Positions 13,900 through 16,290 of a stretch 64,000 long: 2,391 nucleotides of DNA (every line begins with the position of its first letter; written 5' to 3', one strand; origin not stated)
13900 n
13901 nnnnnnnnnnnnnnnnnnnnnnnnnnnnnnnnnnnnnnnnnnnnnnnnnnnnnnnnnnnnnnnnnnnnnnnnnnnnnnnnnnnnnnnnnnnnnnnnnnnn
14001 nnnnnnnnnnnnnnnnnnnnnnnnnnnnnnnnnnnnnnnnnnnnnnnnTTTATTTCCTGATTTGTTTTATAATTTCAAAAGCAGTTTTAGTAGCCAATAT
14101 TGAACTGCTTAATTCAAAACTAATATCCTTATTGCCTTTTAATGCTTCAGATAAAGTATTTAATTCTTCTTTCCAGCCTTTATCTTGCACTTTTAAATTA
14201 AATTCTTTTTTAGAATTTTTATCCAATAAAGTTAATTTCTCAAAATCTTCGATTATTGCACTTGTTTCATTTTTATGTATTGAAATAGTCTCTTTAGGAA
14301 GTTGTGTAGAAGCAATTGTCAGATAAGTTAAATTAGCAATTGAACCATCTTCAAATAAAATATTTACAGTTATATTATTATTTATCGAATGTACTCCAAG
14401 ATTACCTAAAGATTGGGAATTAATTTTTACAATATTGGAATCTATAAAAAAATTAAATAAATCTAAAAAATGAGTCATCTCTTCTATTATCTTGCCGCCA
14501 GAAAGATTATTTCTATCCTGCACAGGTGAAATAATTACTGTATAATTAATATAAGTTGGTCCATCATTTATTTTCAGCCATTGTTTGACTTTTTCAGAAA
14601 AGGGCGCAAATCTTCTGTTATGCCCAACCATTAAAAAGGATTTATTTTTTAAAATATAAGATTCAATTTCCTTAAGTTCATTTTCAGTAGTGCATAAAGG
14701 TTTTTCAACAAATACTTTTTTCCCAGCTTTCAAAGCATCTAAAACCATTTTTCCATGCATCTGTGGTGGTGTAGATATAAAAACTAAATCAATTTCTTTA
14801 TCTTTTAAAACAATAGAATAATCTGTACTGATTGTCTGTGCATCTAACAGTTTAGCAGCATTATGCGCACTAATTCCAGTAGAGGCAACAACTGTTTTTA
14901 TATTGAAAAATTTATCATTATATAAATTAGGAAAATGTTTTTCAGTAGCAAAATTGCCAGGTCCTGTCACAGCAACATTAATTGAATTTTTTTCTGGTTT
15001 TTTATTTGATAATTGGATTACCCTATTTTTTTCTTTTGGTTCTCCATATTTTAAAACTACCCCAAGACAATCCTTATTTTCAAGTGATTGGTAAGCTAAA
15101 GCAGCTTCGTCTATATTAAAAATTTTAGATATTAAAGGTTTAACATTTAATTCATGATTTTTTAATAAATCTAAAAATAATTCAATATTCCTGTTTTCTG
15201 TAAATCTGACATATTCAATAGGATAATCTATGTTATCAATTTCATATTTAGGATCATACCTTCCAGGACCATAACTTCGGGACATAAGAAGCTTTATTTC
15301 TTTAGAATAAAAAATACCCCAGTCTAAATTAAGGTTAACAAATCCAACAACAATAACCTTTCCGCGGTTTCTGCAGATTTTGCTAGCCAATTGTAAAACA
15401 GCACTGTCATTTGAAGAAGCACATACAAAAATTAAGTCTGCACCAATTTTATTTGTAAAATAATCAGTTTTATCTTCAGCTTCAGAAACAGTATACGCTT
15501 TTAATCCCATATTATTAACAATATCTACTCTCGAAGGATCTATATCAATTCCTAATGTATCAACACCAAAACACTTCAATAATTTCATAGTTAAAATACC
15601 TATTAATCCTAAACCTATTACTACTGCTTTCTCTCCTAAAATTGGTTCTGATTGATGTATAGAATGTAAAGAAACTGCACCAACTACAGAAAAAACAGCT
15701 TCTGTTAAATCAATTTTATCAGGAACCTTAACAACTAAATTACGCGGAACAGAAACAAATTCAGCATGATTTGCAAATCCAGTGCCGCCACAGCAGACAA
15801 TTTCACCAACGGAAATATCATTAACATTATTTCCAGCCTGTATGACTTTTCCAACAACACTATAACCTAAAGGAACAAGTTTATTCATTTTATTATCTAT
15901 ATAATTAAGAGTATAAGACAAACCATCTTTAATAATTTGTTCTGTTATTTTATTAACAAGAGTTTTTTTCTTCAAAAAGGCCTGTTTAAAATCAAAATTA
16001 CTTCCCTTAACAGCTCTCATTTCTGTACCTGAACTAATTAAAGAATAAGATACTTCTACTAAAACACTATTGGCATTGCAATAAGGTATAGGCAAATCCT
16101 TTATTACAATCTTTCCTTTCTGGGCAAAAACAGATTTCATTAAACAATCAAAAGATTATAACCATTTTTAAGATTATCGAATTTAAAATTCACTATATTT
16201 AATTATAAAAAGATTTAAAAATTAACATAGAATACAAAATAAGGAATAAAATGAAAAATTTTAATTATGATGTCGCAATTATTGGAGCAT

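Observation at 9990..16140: Terpenoid-like tailoring module: desaturase-like FAD enzyme + B12-rSAM + alpha/alpha-toroid + fused Zn-ADH/Gfo-Idh-MocA oxidoreductase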

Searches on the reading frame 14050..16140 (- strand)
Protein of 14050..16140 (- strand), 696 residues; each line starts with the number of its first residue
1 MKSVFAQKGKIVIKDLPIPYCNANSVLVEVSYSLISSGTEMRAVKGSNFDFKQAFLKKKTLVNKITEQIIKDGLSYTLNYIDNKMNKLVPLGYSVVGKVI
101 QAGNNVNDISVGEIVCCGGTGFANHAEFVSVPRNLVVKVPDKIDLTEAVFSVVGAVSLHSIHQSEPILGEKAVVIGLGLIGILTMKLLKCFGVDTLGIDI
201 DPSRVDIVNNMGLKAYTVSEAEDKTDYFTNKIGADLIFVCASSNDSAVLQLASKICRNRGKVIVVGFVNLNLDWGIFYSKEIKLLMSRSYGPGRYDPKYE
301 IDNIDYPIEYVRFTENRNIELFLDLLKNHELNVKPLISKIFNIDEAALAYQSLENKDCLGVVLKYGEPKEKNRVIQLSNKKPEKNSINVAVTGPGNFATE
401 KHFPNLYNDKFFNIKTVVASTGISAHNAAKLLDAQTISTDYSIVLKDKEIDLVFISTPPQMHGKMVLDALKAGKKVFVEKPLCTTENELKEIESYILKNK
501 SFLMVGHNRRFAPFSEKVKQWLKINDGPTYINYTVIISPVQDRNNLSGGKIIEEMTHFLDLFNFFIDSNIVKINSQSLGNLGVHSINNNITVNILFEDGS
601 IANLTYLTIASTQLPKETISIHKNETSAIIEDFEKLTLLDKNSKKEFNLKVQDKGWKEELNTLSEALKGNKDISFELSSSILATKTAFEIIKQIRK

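Call 4: search_protein_families(library=pfam, proteins=[window:14050-16140:-], max_evalue=0.01)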
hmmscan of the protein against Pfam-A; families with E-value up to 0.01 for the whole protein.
window:14050-16140:- (696 aa): 5 families
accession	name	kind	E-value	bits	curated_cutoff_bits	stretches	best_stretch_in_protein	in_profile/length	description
PF01408.29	GFO_IDH_MocA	-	9.4e-20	71.9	24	1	387-507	1-120/120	Oxidoreductase family, NAD-binding Rossmann fold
PF00107.32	ADH_zinc_N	-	3.5e-11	43.6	31.8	1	180-295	2-120/129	Zinc-binding dehydrogenase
PF03721.20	UDPG_MGDP_dh_N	-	2.4e-05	24.4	27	1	171-216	2-47/187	UDP-glucose/GDP-mannose dehydrogenase family, NAD binding domain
PF08240.17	ADH_N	-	0.00014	22.5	23.5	1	89-141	34-104/104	Alcohol dehydrogenase GroES-like domain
PF02826.25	2-Hacid_dh_C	-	0.0007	19.4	25.1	1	165-230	32-97/178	D-isomer specific 2-hydroxyacid dehydrogenase, NAD binding domain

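Call 5: search_protein_families(library=ncbifam, proteins=[window:14050-16140:-], max_evalue=0.01)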
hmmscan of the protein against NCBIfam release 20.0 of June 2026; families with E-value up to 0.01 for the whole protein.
window:14050-16140:- (696 aa): 27 families (the best 25 are shown)
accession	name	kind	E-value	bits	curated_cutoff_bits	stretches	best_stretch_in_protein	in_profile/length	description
TIGR04380.1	myo_inos_iolG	equivalog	6.5e-24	84.4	355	1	387-577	2-196/330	inositol 2-dehydrogenase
NF040723.1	UDP-GlcNAcDh_Arch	equivalog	4.5e-18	65.8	450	1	426-692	36-299/302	UDP-N-acetylglucosamine 3-dehydrogenase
TIGR01202.1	bchC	equivalog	4.3e-17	62.2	291.25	1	88-291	60-258/308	chlorophyll synthesis pathway protein BchC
NF052479.1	LevoglcsnDh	equivalog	1.8e-14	53.2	650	1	414-521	38-145/386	levoglucosan dehydrogenase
NF007375.0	PRK09880.1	equivalog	8.2e-14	51.1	469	1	125-285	126-287/344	L-idonate 5-dehydrogenase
NF052679.1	InsChiInosDhIolG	equivalog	1.7e-13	50.3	540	1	416-571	29-190/343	bifunctional inositol 2-dehydrogenase/D-chiro-inositol 1-dehydrogenase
NF003808.0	PRK05396.1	equivalog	8.4e-13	47.9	380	1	125-274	121-273/341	L-threonine 3-dehydrogenase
NF008607.0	PRK11579.1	subfamily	2.6e-11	43.1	330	1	386-513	4-128/346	oxidoreductase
NF007642.0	PRK10309.1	equivalog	7.9e-11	41.8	550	1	122-273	114-267/347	galactitol-1-phosphate 5-dehydrogenase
NF041392.1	XylDh_Gfo6_Halo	equivalog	6.2e-10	38.4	350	1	383-520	13-153/350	D-xylose 1-dehydrogenase Gfo6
TIGR02824.1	quinone_pig3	subfamily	1e-09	37.8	296.8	1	91-269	61-241/325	putative NAD(P)H quinone oxidoreductase, PIG3 family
TIGR00692.1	tdh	equivalog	2.2e-09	36.8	458.35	1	125-275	119-272/340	L-threonine 3-dehydrogenase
NF007574.0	PRK10206.1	equivalog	4.4e-09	35.8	352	1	387-512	3-128/345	oxidoreductase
NF041097.1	keto_inos_dh_IolM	equivalog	8.1e-09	34.6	450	1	169-267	207-312/389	scyllo-inosose 3-dehydrogenase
TIGR03989.1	Rxyl_3153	subfamily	4.4e-08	32.8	440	1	123-271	139-292/370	NDMA-dependent alcohol dehydrogenase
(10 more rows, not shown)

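Call 17: search_solved_structures(query=window:14050-16140:-, max_evalue=0.001)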
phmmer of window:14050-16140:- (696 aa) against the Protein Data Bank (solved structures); distinct sequences matched with E-value up to 0.001: 113 (the best 60 are shown).
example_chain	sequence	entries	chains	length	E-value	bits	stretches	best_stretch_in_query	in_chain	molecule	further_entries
3e18_A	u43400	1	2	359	3.2e-13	51.9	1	437-634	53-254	oxidoreductase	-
7xr9_A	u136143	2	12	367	9.3e-13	50.3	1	387-520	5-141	DgpA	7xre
5vm2_A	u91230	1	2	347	1.4e-12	49.8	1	128-268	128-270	Alcohol dehydrogenase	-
9azo_A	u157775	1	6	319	3.2e-12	48.5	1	386-576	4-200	PmdC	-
6ie0_A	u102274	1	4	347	6.9e-11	44.1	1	111-265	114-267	(R,R)-butanediol dehydrogenase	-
4ew6_A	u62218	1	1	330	3.8e-10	41.7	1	385-522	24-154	D-galactose-1-dehydrogenase protein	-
3hnp_A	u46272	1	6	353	1.1e-09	40.2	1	390-520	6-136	Oxidoreductase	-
9m3d_B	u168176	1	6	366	1.1e-09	40.1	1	385-569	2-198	DgpA1 from W974-1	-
4l8v_A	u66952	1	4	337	1.1e-09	40.1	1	386-569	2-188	Inositol 2-dehydrogenase/D-chiro-inositol 3-dehydrogenase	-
4l9r_A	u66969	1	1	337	1.1e-09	40.1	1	386-569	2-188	Inositol 2-dehydrogenase/D-chiro-inositol 3-dehydrogenase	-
3mz0_A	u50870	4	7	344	2.3e-09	39.1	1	386-569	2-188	Inositol 2-dehydrogenase/D-chiro-inositol 3-dehydrogenase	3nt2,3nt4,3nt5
1ofg_A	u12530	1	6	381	5.5e-09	37.9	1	381-544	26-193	GLUCOSE-FRUCTOSE OXIDOREDUCTASE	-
1ryd_A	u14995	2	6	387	5.7e-09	37.8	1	381-544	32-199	glucose-fructose oxidoreductase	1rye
6iqd_A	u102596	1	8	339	6e-09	37.7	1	123-277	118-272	Alcohol dehydrogenase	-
1h6a_A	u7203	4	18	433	7.2e-09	37.5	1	381-544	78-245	PRECURSOR FORM OF GLUCOSE-FRUCTOSE OXIDOREDUCTASE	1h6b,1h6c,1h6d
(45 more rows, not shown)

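Call 20: find_homologous_proteins(query=window:14050-16140:-, max_evalue=1e-20)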
Query window:14050-16140:- (696 aa): 7808 proteins with E <= 1e-20 among 8000 candidates; the best 120 are listed.
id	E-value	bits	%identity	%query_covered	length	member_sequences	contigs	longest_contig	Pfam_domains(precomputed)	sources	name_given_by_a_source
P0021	0.0e+0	1531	100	100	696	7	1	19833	PF01408.29,PF00107.33,PF03721.21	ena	-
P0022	2.3e-216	738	49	100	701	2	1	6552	PF01408.29,PF22725.2,PF00107.33,PF02894.23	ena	-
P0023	2.5e-215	735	49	100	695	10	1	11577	PF01408.29,PF22725.2,PF00107.33,PF03721.21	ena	-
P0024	6.9e-193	660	45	100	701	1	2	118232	PF01408.29,PF22725.2,PF00107.33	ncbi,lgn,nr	ncbi:MAG: bi-domain-containing oxidoreductase [Candidatus Diapherotrites archaeon]|nr:bi-domain-cont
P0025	6.2e-166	571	43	100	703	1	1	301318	PF01408.29,PF22725.2,PF00107.33,PF02894.23,PF03721.21,PF08240.18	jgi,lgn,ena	-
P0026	8.5e-165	568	42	100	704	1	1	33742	PF01408.29,PF22725.2,PF00107.33,PF02894.23,PF03721.21,PF08240.18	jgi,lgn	jgi:predicted dehydrogenase/threonine dehydrogenase-like Zn-dependent dehydrogenase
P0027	6.9e-162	558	41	100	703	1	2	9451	PF01408.29,PF22725.2,PF00107.33,PF02894.23,PF02254.25,PF03721.21,PF08240.18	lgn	-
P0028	1.9e-158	547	40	100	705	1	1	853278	PF01408.29,PF22725.2,PF00107.33,PF08240.18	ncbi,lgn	-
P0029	2.4e-156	540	41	100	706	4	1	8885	PF01408.29,PF22725.2,PF00107.33,PF02894.23,PF03721.21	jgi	-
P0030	2.6e-154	533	38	100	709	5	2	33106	PF01408.29,PF00107.33,PF13602.13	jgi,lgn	-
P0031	1.4e-153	531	39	100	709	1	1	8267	PF01408.29,PF22725.2,PF00107.33,PF13602.13,PF08240.18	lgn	-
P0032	2.0e-153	530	39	100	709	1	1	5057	PF01408.29,PF22725.2,PF00107.33,PF08240.18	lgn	-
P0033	7.8e-153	528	40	100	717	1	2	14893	PF01408.29,PF22725.2,PF00107.33,PF02894.23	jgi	jgi:predicted dehydrogenase/threonine dehydrogenase-like Zn-dependent dehydrogenase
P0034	6.5e-152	525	41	100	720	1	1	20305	PF01408.29,PF22725.2,PF00107.33,PF02894.23,PF03807.24,PF13602.13,PF08240.18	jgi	-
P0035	7.8e-151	521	42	97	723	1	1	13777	PF01408.29,PF22725.2,PF00107.33,PF02894.23,PF02254.25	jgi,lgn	jgi:predicted dehydrogenase/threonine dehydrogenase-like Zn-dependent dehydrogenase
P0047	3.6e-143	496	37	100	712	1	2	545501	PF01408.29,PF22725.2,PF00107.33,PF02894.23,PF03807.24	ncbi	ncbi:MAG: bi-domain-containing oxidoreductase [Conexivisphaerales archaeon]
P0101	3.1e-137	477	38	100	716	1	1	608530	PF01408.29,PF22725.2,PF00107.33,PF02894.23,PF08240.18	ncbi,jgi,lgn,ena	ncbi:MAG: bi-domain-containing oxidoreductase [Patescibacteria group bacterium]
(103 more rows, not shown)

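Call 41: find_encoding_contigs(protein=P0101, flank=8000, max_places=1)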
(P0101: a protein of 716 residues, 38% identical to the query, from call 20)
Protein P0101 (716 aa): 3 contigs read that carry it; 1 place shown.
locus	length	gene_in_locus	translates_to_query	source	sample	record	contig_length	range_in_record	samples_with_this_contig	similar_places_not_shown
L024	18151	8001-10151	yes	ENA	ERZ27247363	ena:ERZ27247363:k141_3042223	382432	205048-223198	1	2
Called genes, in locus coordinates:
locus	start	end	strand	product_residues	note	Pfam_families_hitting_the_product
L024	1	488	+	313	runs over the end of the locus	PF02353:CMAS, PF05401:NodS, PF08003:Methyltransf_9, PF13489:Methyltransf_23, PF06325:PrmA, PF07021:MetW, PF13847:Methyltransf_31, PF08241:Methyltransf_11, +3 more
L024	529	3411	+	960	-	PF01943:Polysacc_synt, PF13440:Polysacc_synt_3 (weak), PF13439:Glyco_transf_4, PF13579:Glyco_trans_4_4, PF00534:Glycos_transf_1, PF13692:Glyco_trans_1_4, PF13524:Glyco_trans_1_2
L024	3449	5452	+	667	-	PF16889:Hepar_II_III_N, PF07940:Hepar_II_III_C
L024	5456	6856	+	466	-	PF27533:CapK_C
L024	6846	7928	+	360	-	PF09587:PGA_cap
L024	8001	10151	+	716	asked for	PF08240:ADH_N (faint), PF00107:ADH_zinc_N, PF01408:GFO_IDH_MocA, PF02894:GFO_IDH_MocA_C, PF22725:GFO_IDH_MocA_C3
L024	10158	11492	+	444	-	PF13439:Glyco_transf_4, PF13579:Glyco_trans_4_4, PF13692:Glyco_trans_1_4 (weak)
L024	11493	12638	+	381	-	PF00534:Glycos_transf_1, PF13692:Glyco_trans_1_4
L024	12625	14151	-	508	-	-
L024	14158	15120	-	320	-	PF13439:Glyco_transf_4 (weak), PF00534:Glycos_transf_1, PF13692:Glyco_trans_1_4, PF13524:Glyco_trans_1_2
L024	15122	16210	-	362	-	PF13489:Methyltransf_23, PF08003:Methyltransf_9, PF13847:Methyltransf_31, PF08241:Methyltransf_11, PF08242:Methyltransf_12, PF13649:Methyltransf_25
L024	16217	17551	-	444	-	PF27533:CapK_C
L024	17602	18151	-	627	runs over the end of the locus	PF13522:GATase_6, PF13537:GATase_7, PF00733:Asn_synthase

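Call 42: find_encoding_contigs(protein=P0028, flank=8000, max_places=1)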
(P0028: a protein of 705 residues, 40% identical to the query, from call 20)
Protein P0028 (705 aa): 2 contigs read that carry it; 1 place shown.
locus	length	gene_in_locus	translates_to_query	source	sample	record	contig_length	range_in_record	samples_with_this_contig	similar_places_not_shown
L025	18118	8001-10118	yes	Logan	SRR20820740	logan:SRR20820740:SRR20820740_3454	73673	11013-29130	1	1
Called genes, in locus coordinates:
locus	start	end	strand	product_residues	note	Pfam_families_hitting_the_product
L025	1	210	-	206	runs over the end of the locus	PF00581:Rhodanese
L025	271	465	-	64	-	PF04070:DUF378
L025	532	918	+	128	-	-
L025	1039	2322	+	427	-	PF03446:NAD_binding_2 (faint), PF03721:UDPG_MGDP_dh_N, PF03807:F420_oxidored (faint), PF00984:UDPG_MGDP_dh, PF03720:UDPG_MGDP_dh_C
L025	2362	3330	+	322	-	PF03320:FBPase_glpX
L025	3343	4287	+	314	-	PF01791:DeoC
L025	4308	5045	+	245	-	PF00483:NTP_transferase, PF12804:NTP_transf_3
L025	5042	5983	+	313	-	PF01073:3Beta_HSD, PF01370:Epimerase, PF02719:Polysacc_synt_2 (weak), PF04321:RmlD_sub_bind, PF13460:NAD_binding_10 (weak), PF16363:GDP_Man_Dehyd, PF07993:NAD_binding_4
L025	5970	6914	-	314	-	PF00106:adh_short (weak), PF01073:3Beta_HSD, PF01370:Epimerase, PF02719:Polysacc_synt_2, PF04321:RmlD_sub_bind, PF05368:NmrA, PF07993:NAD_binding_4, PF16363:GDP_Man_Dehyd, +1 more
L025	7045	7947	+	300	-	PF00535:Glycos_transf_2, PF10111:Glyco_tranf_2_2, PF13641:Glyco_tranf_2_3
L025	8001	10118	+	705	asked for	PF08240:ADH_N (weak), PF00107:ADH_zinc_N, PF01408:GFO_IDH_MocA, PF22725:GFO_IDH_MocA_C3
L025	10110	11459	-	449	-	PF06917:Pectate_lyase_2 (faint), PF09492:Pec_lyase (faint)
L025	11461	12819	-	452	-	PF04422:FrhB_FdhB_N, PF04432:FrhB_FdhB_C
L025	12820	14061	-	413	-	PF02737:3HCDH_N (weak), PF03446:NAD_binding_2 (weak), PF03721:UDPG_MGDP_dh_N, PF00984:UDPG_MGDP_dh, PF03720:UDPG_MGDP_dh_C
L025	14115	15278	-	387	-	PF13439:Glyco_transf_4, PF13579:Glyco_trans_4_4 (faint), PF00534:Glycos_transf_1, PF13692:Glyco_trans_1_4, PF13524:Glyco_trans_1_2 (weak)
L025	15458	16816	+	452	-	PF00884:Sulfatase, PF01663:Phosphodiest (faint), PF02995:DUF229 (weak), PF16347:SGSH_C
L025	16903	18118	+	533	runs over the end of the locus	PF01663:Phosphodiest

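Call 43: find_encoding_contigs(protein=P0047, flank=8000, max_places=1)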
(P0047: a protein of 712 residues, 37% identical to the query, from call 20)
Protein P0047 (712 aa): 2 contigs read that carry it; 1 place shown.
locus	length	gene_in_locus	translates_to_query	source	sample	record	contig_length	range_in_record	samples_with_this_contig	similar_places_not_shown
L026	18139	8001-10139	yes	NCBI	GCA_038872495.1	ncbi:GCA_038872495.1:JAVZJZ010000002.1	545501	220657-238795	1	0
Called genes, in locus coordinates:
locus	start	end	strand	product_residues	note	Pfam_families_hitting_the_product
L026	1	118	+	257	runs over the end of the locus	PF00535:Glycos_transf_2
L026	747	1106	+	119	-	-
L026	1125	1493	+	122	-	PF14947:HTH_45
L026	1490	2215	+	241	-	PF00483:NTP_transferase, PF12804:NTP_transf_3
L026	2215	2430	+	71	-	-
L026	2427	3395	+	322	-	PF00953:Glycos_transf_4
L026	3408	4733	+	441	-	PF04007:DUF354, PF14947:HTH_45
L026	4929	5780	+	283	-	PF01522:Polysacc_deac_1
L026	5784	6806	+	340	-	PF01073:3Beta_HSD, PF01370:Epimerase, PF02719:Polysacc_synt_2, PF04321:RmlD_sub_bind, PF05368:NmrA (weak), PF07993:NAD_binding_4, PF16363:GDP_Man_Dehyd, PF13460:NAD_binding_10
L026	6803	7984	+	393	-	PF13439:Glyco_transf_4, PF13579:Glyco_trans_4_4, PF00534:Glycos_transf_1, PF13692:Glyco_trans_1_4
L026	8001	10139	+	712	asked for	PF03807:F420_oxidored (faint), PF00107:ADH_zinc_N, PF01408:GFO_IDH_MocA, PF02894:GFO_IDH_MocA_C, PF22725:GFO_IDH_MocA_C3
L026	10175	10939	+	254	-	-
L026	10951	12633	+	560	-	-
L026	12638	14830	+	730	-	-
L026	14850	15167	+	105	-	-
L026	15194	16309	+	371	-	PF13439:Glyco_transf_4, PF13477:Glyco_trans_4_2 (weak), PF13579:Glyco_trans_4_4, PF00534:Glycos_transf_1, PF13692:Glyco_trans_1_4, PF13524:Glyco_trans_1_2 (weak)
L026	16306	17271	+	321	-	PF01073:3Beta_HSD, PF01370:Epimerase, PF02719:Polysacc_synt_2, PF04321:RmlD_sub_bind, PF07993:NAD_binding_4 (weak), PF16363:GDP_Man_Dehyd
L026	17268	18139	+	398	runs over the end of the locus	PF13477:Glyco_trans_4_2 (faint), PF13439:Glyco_transf_4 (weak), PF00534:Glycos_transf_1, PF13692:Glyco_trans_1_4, PF13524:Glyco_trans_1_2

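Call 60: find_encoding_contigs(protein=P0021, flank=10000, max_places=3)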
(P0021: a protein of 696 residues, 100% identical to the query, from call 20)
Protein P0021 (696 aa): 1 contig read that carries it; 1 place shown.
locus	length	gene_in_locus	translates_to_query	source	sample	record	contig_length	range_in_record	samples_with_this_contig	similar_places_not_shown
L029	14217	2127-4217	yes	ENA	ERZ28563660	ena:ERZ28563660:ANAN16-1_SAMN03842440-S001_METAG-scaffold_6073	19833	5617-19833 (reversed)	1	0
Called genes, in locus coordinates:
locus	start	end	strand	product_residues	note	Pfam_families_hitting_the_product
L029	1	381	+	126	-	?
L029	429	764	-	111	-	PF01648:ACPS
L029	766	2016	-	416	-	PF03721:UDPG_MGDP_dh_N, PF00984:UDPG_MGDP_dh, PF03720:UDPG_MGDP_dh_C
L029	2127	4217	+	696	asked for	PF03721:UDPG_MGDP_dh_N (faint), PF00107:ADH_zinc_N, PF01408:GFO_IDH_MocA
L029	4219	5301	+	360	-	-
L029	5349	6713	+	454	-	PF02310:B12-binding, PF04055:Radical_SAM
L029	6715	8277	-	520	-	PF01266:DAO (faint), PF01593:Amino_oxidase, PF01946:Thi4 (weak), PF13450:NAD_binding_8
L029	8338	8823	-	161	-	-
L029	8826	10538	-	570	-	PF07973:tRNA_SAD, PF00587:tRNA-synt_2b, PF03129:HGTP_anticodon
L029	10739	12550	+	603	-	-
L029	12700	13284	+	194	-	-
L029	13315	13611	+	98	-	PF04010:DUF357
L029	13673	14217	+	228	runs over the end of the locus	PF00696:AA_kinase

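Call 64: search_protein_families(library=pfam, proteins=[L025:10110-11459:-], max_evalue=0.01)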
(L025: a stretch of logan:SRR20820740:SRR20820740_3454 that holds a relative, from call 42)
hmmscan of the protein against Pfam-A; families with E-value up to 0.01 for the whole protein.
L025:10110-11459:- (449 aa): 2 families
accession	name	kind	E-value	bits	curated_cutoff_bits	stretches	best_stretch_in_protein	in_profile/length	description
PF09492.16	Pec_lyase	-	1.5e-05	24.9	22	0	166-210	37-83/292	Pectic acid lyase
PF06917.19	Pectate_lyase_2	-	2.8e-05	23.4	26.6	0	49-92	408-451/491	Periplasmic pectate lyase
